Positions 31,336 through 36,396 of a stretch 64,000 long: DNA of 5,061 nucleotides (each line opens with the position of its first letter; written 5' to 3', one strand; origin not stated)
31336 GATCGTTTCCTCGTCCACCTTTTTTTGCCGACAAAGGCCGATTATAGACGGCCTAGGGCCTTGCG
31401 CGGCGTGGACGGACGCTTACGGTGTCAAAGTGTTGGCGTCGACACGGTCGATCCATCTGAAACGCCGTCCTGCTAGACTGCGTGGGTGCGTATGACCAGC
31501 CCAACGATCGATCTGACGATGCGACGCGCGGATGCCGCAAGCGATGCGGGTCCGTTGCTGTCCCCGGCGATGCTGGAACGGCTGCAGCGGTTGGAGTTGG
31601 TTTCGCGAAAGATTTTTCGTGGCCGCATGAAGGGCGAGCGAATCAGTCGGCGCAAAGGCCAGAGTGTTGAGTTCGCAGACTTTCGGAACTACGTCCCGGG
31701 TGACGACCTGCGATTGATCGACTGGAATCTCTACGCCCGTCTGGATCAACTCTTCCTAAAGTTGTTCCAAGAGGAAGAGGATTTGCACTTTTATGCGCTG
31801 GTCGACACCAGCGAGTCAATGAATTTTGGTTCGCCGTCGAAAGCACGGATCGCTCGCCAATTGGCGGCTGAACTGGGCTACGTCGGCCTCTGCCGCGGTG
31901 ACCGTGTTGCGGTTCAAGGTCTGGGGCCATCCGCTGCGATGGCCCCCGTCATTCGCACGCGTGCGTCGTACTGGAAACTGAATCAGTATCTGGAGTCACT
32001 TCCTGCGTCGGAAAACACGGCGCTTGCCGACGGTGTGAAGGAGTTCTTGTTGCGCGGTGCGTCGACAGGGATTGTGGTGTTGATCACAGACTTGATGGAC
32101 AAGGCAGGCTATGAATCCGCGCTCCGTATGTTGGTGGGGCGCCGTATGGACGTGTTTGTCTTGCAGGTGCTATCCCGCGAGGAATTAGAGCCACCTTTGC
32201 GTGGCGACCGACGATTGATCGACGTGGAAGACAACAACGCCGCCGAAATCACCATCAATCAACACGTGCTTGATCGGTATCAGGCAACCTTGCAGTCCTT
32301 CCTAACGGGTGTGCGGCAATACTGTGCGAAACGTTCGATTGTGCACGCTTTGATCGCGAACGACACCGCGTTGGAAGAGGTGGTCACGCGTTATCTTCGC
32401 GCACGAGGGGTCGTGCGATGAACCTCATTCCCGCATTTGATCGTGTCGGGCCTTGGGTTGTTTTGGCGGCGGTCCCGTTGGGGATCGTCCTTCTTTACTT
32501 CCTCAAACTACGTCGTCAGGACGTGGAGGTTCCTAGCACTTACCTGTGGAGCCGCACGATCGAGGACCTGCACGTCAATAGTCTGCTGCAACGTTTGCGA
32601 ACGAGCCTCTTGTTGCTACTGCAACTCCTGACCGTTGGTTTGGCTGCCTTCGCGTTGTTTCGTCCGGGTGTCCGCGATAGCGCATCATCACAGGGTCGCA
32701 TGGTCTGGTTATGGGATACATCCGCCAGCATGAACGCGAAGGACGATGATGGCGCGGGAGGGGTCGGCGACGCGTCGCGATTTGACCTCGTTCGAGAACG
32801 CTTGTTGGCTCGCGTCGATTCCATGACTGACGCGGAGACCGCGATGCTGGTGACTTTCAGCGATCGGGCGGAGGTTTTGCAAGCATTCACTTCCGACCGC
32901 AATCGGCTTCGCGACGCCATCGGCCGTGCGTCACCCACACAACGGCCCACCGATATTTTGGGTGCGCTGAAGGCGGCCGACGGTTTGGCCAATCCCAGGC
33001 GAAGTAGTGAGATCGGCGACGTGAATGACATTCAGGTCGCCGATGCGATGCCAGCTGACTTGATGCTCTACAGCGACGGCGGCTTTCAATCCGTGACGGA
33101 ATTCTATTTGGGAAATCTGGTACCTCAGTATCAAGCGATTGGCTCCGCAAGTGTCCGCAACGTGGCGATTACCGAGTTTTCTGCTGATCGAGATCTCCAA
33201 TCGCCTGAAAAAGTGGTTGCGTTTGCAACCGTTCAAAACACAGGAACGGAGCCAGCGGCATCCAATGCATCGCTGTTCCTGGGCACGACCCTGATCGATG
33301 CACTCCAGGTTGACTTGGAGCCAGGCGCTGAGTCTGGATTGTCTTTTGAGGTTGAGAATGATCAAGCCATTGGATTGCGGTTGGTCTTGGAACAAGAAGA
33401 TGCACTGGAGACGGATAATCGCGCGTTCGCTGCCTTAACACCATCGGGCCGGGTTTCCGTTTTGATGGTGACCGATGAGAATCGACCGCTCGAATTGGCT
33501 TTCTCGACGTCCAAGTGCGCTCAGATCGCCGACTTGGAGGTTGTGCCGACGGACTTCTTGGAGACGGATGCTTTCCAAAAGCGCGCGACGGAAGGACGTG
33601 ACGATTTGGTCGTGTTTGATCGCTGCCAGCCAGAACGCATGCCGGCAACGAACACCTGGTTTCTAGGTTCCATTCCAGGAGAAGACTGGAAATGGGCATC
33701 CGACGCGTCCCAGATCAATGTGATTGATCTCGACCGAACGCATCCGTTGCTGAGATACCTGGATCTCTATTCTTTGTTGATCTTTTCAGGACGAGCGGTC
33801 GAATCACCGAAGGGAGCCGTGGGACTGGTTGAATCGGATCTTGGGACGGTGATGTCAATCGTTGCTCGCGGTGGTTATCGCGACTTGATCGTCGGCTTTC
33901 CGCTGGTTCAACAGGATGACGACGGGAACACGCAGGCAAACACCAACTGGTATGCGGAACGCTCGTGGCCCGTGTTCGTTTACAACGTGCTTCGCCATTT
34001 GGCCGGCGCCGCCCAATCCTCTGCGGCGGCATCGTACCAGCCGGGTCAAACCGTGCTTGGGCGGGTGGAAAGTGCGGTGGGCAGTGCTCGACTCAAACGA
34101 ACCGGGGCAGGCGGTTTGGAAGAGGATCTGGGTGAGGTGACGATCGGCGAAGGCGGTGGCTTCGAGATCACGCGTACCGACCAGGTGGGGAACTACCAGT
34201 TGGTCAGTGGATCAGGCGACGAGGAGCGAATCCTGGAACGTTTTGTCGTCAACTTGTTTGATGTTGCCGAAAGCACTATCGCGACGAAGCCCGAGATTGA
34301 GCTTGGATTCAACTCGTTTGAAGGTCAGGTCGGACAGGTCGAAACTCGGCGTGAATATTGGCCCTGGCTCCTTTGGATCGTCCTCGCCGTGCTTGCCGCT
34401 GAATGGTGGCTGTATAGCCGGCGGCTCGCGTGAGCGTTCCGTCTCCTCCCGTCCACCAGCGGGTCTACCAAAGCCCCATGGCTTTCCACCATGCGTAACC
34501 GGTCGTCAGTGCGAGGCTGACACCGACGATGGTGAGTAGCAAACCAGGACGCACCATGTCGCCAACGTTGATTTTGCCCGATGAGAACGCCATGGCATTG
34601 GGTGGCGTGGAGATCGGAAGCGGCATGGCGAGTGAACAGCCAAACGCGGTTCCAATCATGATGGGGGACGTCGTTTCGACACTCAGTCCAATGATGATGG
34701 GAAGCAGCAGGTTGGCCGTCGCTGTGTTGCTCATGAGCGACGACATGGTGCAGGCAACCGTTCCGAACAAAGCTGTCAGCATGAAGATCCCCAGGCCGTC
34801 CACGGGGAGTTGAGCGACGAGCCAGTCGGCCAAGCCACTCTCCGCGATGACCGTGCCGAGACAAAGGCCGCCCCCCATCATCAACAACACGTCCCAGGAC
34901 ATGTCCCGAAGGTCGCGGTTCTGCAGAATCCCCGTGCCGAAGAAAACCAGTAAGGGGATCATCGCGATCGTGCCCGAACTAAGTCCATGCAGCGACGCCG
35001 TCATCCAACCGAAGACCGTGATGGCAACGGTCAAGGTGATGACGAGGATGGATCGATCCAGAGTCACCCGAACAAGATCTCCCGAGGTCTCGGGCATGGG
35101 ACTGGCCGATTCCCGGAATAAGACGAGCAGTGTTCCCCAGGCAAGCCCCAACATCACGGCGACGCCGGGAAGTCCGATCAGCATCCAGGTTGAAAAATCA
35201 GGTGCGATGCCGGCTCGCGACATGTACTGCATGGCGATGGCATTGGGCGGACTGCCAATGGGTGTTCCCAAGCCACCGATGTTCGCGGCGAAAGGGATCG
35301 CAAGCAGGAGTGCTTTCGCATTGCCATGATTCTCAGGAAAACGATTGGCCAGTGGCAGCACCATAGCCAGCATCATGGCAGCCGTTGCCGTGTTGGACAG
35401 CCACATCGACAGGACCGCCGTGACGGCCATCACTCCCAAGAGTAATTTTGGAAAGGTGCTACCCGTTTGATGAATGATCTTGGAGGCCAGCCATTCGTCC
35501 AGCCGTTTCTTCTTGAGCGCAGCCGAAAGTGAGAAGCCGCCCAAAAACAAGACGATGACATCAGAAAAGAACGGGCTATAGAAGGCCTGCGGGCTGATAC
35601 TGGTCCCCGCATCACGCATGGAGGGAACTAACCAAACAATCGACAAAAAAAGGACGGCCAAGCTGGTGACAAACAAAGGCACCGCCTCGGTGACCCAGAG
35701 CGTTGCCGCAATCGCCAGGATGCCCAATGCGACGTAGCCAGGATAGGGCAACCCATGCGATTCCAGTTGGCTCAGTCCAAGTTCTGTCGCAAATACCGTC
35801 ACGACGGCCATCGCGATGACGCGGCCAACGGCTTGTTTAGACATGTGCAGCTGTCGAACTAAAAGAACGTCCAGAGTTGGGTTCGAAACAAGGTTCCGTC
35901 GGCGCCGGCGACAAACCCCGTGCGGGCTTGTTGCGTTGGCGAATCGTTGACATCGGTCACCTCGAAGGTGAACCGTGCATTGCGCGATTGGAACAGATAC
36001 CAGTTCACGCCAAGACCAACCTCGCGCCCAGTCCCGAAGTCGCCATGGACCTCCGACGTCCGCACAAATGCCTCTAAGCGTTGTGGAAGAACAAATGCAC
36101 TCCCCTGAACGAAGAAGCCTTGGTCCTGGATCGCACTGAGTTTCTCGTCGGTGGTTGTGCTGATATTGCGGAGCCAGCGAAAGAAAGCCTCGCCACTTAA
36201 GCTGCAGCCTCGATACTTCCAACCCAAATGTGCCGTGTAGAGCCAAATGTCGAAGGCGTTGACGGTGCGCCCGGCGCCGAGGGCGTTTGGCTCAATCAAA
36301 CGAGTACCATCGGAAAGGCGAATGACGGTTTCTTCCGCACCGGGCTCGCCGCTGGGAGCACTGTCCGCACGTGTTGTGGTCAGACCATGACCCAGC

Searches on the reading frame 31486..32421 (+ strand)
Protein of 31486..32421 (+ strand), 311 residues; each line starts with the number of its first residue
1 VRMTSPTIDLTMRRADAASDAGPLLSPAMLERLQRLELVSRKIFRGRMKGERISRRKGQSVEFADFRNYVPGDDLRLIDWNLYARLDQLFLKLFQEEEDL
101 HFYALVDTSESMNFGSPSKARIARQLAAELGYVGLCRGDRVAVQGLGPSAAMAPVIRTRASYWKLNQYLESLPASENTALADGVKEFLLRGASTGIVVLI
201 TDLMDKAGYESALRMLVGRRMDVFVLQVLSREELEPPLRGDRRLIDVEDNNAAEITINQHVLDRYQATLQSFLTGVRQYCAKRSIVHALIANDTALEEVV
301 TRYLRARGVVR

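Call 55: search_protein_families(library=pfam, proteins=[window:31486-32421:+], max_evalue=0.00001)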
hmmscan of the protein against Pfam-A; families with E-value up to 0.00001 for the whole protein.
window:31486-32421:+ (311 aa): 1 family
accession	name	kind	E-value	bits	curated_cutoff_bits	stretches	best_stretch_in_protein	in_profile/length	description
PF01882.25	DUF58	-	7.2e-35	120.6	23.4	1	65-269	1-210/216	Protein of unknown function DUF58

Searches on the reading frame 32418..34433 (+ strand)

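Call 64: search_protein_families(library=pfam, proteins=[window:32418-34433:+], max_evalue=0.001)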
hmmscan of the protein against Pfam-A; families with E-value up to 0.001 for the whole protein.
window:32418-34433:+ (671 aa): 2 families
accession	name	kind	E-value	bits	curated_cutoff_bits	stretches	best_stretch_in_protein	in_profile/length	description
PF13519.12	VWA_2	-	3.4e-11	44.2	27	1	96-195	2-93/107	von Willebrand factor type A domain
PF07584.16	BatA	-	3.8e-11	43.7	25.9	1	12-83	9-77/77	Aerotolerance regulator N-terminal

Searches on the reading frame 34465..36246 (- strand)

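Call 64: search_protein_families(library=pfam, proteins=[window:34465-36246:-], max_evalue=0.001)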
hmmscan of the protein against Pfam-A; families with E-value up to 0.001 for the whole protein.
window:34465-36246:- (593 aa): 2 families
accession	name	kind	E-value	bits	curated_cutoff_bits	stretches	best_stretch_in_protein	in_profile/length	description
PF03600.22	CitMHS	-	6.4e-49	167.3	31.9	1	182-522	2-318/336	Citrate transporter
PF00939.25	Na_sulph_symp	-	4e-38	132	27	1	162-593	22-472/472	Sodium:sulfate symporter transmembrane region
